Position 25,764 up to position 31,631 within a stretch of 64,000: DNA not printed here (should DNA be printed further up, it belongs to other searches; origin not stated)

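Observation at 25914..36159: Two tandem giant secreted proteins share a homologous C-terminal TM / transthyretin-like module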

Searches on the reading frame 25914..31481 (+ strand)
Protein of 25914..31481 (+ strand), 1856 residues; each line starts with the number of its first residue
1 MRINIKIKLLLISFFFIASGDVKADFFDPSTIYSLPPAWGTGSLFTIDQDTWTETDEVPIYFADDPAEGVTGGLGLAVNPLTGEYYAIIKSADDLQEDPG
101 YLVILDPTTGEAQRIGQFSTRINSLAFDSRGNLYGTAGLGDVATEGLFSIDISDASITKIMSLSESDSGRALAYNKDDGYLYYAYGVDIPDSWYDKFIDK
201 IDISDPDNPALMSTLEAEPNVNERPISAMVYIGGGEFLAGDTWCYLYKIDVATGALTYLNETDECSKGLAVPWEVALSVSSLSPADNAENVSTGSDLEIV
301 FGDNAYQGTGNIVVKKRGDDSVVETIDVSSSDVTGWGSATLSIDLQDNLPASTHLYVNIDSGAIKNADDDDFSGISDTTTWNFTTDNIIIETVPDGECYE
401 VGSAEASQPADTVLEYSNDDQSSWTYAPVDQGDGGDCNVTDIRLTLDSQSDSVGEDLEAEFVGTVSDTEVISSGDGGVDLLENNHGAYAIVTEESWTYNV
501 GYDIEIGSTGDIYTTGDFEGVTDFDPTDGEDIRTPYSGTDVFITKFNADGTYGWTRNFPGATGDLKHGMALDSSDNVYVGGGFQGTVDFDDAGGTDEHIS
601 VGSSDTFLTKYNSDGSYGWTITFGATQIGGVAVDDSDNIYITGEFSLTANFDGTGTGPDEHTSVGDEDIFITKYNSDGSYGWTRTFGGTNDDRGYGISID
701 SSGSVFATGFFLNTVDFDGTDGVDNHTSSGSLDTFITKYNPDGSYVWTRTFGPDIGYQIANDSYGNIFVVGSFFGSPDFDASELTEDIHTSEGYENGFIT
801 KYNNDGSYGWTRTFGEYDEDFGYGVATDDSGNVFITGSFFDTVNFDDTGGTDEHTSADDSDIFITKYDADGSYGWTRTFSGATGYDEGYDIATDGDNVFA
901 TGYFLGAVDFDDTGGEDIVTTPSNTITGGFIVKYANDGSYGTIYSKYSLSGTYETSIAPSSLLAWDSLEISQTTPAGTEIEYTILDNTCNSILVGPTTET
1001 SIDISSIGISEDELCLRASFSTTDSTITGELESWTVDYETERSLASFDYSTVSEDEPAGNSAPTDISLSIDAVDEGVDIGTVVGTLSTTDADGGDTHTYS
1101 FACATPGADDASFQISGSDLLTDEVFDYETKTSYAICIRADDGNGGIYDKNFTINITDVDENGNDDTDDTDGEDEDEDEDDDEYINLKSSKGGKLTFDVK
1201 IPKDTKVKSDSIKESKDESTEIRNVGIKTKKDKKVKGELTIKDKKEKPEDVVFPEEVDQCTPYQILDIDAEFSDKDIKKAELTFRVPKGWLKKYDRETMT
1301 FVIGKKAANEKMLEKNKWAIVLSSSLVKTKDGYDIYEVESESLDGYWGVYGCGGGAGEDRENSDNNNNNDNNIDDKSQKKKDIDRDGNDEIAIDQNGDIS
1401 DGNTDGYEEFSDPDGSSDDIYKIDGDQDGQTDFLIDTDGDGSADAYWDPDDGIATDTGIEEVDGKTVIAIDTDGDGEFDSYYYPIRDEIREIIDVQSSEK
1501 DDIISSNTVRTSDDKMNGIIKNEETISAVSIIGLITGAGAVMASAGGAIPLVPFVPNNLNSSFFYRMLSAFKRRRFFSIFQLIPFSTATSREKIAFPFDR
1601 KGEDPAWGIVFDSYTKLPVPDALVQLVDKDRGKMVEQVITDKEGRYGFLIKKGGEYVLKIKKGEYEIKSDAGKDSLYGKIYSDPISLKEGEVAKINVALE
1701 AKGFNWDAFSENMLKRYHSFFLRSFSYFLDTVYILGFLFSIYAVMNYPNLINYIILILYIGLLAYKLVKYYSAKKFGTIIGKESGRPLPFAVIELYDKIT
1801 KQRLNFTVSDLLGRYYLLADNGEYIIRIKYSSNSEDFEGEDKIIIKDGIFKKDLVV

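Call 6: search_protein_families(library=pfam, proteins=[window:25914-31481:+], max_evalue=0.1)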
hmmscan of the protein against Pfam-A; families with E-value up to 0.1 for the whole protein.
window:25914-31481:+ (1856 aa): 5 families
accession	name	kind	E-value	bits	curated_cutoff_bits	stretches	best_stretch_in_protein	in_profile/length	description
PF06739.17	SBBP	-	1.4e-11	44.6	20.5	2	810-838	2-31/38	Beta-propeller repeat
PF13620.12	CarboxypepD_reg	-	1.5e-10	41.7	32.3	1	1608-1699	4-81/82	Carboxypeptidase regulatory-like domain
PF13205.12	Big_5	-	2.4e-10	41.5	23.6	1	275-385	3-105/105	Bacterial Ig-like domain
PF00028.23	Cadherin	-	3.6e-06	27.7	28.8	1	1073-1146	5-80/93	Cadherin domain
PF13715.12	CarbopepD_reg_2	-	4.2e-06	27.1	32.2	0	1608-1668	3-58/88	CarboxypepD_reg-like domain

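Call 54: list_cluster_members(proteins=[window:25914-31481:+, window:31636-36156:+, P0046, P0026])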
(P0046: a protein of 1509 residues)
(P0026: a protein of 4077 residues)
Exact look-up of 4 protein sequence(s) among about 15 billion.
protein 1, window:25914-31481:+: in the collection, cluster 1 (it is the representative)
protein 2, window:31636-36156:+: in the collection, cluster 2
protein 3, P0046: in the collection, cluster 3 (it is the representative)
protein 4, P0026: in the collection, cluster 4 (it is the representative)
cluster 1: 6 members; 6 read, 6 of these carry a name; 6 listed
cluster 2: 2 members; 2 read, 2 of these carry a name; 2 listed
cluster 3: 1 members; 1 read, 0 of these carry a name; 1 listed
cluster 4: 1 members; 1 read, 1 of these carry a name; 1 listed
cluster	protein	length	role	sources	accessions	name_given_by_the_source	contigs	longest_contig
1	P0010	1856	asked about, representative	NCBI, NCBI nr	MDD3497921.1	MAG: Ig-like domain-containing protein [Candidatus Moranbacteria bacterium] | Ig-like domain-containing protein [Candidatus Moranbacteria bacterium]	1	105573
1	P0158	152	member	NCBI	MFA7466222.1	MAG: hypothetical protein WCZ08_02300, partial [Parcubacteria group bacterium]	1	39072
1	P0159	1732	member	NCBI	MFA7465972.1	MAG: Ig-like domain-containing protein [Parcubacteria group bacterium]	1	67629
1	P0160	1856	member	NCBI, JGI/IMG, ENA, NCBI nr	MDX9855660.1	MAG: Ig-like domain-containing protein [Candidatus Moranbacteria bacterium] | hypothetical protein | Ig-like domain-containing protein [Candidatus Moranbacteria bacterium]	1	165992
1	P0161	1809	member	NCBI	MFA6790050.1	MAG: SBBP repeat-containing protein, partial [Parcubacteria group bacterium]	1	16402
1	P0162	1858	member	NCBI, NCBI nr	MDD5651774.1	MAG: Ig-like domain-containing protein [Candidatus Moranbacteria bacterium] | Ig-like domain-containing protein [Candidatus Moranbacteria bacterium]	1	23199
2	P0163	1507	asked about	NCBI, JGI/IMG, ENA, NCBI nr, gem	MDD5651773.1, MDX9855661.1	MAG: BspA family leucine-rich repeat surface protein [Candidatus Moranbacteria bacterium] | surface protein | BspA family leucine-rich repeat surface protein [Candidatus Moranbacteria bacterium]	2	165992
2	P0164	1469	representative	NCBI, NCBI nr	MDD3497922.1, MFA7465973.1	MAG: BspA family leucine-rich repeat surface protein [Candidatus Moranbacteria bacterium] | BspA family leucine-rich repeat surface protein [Candidatus Moranbacteria bacterium]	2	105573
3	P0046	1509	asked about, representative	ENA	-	-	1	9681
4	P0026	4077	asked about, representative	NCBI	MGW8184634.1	MAG: Ig-like domain-containing protein [Candidatus Moraniibacteriota bacterium]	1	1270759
